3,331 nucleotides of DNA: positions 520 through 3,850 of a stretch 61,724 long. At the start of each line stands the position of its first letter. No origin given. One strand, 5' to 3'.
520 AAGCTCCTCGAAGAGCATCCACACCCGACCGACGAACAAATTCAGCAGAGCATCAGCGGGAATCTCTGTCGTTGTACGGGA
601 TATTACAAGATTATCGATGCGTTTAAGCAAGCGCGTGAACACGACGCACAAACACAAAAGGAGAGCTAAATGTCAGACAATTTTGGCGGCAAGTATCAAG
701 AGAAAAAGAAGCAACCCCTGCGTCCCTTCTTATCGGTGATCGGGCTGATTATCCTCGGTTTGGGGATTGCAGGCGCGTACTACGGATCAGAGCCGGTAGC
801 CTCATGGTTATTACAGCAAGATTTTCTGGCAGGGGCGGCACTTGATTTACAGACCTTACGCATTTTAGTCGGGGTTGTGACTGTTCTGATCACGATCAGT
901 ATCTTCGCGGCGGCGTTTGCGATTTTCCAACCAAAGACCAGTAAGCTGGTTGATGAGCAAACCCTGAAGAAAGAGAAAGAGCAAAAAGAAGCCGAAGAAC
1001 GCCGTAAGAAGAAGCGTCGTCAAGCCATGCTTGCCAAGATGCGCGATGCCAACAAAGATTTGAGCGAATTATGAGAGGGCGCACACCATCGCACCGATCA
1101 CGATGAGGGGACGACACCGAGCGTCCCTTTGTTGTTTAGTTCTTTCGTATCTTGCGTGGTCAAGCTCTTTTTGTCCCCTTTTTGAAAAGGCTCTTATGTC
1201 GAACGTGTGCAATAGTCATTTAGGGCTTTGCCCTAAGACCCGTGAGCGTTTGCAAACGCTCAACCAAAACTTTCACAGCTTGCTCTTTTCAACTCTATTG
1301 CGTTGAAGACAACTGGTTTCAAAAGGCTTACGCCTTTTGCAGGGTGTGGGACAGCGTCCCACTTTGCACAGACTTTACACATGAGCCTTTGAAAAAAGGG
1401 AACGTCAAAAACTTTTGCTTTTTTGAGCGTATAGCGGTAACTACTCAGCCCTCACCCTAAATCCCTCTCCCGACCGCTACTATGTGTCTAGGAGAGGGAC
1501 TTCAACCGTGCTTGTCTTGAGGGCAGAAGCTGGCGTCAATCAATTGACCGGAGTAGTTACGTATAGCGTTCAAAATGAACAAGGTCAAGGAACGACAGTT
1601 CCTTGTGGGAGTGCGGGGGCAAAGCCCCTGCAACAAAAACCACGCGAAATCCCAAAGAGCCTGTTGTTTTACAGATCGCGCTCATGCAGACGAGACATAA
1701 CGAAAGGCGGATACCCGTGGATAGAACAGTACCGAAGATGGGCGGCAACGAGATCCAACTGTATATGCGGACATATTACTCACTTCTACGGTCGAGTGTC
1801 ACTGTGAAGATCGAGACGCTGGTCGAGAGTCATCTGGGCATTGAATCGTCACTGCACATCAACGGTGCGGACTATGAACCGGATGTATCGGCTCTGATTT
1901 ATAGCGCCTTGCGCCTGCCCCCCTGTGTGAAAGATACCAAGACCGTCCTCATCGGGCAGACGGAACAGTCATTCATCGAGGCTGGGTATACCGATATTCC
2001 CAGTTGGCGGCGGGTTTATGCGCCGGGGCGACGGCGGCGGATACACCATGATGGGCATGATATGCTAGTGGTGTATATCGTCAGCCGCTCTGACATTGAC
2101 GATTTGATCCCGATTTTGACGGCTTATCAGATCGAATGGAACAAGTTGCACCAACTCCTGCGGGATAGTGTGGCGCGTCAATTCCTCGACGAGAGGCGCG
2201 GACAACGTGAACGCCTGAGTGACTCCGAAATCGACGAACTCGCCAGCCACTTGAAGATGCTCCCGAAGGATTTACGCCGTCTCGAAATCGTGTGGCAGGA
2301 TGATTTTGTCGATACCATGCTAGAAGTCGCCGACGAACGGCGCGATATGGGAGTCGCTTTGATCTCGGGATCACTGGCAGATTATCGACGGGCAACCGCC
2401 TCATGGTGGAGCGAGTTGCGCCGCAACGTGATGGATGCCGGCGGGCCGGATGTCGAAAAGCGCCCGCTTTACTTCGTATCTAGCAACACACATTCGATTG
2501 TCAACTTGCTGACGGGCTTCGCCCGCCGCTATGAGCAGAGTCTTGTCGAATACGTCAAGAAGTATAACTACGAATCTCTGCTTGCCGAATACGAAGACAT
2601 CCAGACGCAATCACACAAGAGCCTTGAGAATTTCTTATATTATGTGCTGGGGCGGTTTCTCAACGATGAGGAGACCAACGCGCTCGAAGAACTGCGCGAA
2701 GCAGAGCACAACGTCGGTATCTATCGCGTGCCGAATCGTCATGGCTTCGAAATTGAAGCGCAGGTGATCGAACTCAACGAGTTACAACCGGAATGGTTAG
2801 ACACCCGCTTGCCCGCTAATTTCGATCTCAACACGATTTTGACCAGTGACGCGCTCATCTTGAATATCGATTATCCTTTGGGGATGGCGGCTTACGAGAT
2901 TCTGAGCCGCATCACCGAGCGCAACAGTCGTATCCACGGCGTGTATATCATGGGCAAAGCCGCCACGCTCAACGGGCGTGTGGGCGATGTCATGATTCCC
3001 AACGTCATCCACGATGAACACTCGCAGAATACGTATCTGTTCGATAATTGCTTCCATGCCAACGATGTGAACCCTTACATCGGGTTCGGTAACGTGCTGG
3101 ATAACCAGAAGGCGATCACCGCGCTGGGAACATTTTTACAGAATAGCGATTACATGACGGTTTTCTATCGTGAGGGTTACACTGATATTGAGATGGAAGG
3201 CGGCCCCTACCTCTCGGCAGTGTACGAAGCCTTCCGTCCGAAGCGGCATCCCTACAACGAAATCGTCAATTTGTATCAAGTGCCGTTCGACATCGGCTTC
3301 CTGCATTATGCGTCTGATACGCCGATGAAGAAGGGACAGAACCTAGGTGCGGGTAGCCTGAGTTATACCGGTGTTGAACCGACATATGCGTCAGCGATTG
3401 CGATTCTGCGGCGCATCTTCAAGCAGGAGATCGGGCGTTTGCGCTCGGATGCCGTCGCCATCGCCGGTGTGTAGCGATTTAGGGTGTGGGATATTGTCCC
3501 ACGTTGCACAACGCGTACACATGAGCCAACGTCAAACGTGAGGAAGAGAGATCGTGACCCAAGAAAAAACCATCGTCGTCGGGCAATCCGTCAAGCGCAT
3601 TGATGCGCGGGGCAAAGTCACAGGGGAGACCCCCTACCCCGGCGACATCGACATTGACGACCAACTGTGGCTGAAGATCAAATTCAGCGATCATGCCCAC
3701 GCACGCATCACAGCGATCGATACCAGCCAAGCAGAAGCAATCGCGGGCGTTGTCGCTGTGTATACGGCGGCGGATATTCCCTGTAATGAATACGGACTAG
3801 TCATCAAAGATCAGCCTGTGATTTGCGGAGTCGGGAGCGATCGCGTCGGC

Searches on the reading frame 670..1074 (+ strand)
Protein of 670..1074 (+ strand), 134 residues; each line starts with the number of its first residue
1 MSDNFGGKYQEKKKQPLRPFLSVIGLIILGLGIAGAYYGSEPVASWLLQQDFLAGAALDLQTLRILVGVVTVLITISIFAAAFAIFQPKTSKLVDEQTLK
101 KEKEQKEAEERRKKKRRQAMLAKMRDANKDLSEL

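Call 9: search_protein_families(library=pfam, proteins=[window:670-1074:+], max_evalue=0.01)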
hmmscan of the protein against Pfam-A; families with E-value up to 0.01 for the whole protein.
window:670-1074:+ (134 aa): 2 families
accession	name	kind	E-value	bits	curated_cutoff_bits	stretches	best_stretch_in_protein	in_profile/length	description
PF01312.24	Bac_export_2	-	0.0019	17.9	24.4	1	61-125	176-241/335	FlhB HrpN YscU SpaS Family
PF15141.11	UQCC3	-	0.0071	16.7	33.6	0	63-129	4-69/87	Ubiquinol-cytochrome-c reductase complex assembly factor 3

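Call 33: find_encoding_contigs(protein=window:670-1074:+, flank=10000, max_places=6)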
Protein window:670-1074:+ (134 aa): 7 contigs read that carry it; 6 places shown.
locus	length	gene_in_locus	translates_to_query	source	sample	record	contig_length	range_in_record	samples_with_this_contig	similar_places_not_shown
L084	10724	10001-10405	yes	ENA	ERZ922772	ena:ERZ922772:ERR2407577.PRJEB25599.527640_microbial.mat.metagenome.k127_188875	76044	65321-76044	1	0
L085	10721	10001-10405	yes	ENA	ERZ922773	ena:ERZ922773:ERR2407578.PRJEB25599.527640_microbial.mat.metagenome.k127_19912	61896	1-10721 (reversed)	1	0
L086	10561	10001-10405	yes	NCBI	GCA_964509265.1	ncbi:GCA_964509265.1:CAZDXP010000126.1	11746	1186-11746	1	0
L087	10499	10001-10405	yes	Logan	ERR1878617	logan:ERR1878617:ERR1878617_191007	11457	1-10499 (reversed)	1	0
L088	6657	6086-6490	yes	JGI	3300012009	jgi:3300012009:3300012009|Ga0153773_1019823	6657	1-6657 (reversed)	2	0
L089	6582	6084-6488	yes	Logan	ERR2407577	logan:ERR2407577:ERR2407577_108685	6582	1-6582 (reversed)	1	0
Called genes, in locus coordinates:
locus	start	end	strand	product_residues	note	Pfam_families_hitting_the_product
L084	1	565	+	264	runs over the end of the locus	PF01996:F420_ligase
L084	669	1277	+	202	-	PF14512:TM1586_NiRdase (faint), PF00881:Nitroreductase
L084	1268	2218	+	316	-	PF01933:CofD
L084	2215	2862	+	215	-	PF01983:CofC, PF12804:NTP_transf_3 (weak)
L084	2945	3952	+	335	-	PF00296:Bac_luciferase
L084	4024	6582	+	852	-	-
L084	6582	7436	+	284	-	PF02625:XdhC_CoxI, PF13478:XdhC_C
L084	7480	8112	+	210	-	PF00149:Metallophos, PF12850:Metallophos_2 (weak)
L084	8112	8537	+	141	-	PF13646:HEAT_2, PF00514:Arm (faint), PF13513:HEAT_EZ (faint), PF02985:HEAT (faint), PF03130:HEAT_PBS (faint), PF13646:HEAT_2 (weak)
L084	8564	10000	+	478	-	PF00941:FAD_binding_5, PF03450:CO_deh_flav_C, PF00111:Fer2 (weak), PF01799:Fer2_2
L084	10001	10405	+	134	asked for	-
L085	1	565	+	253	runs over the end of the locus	PF01996:F420_ligase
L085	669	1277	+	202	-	PF14512:TM1586_NiRdase (faint), PF00881:Nitroreductase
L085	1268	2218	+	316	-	PF01933:CofD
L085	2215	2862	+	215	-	PF01983:CofC, PF12804:NTP_transf_3 (weak)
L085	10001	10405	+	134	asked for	-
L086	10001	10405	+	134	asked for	-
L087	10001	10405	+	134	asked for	-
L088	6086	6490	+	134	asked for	-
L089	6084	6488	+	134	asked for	-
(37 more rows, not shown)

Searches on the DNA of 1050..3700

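Call 10: search_rna_families(source=window, start=1050, end=3700, threshold=evalue, max_evalue=10)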
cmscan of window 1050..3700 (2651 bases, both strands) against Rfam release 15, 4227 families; matches with E-value up to 10: 3.
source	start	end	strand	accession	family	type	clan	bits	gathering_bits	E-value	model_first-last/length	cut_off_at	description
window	1201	1420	-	RF02212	ZFAT-AS1_2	Gene; lncRNA;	-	20.4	70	1.7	1-205/205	no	ZFAT antisense RNA 1 conserved region 2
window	1581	1665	-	RF02492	Gl_U2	Gene; snRNA; splicing;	-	13.7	100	6.7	1-136/136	no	Giardia U2 spliceosomal RNA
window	3470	3545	+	RF02248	Six3os1_3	Gene; lncRNA;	-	12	40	6.9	1-75/75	no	Six3os1 conserved region 3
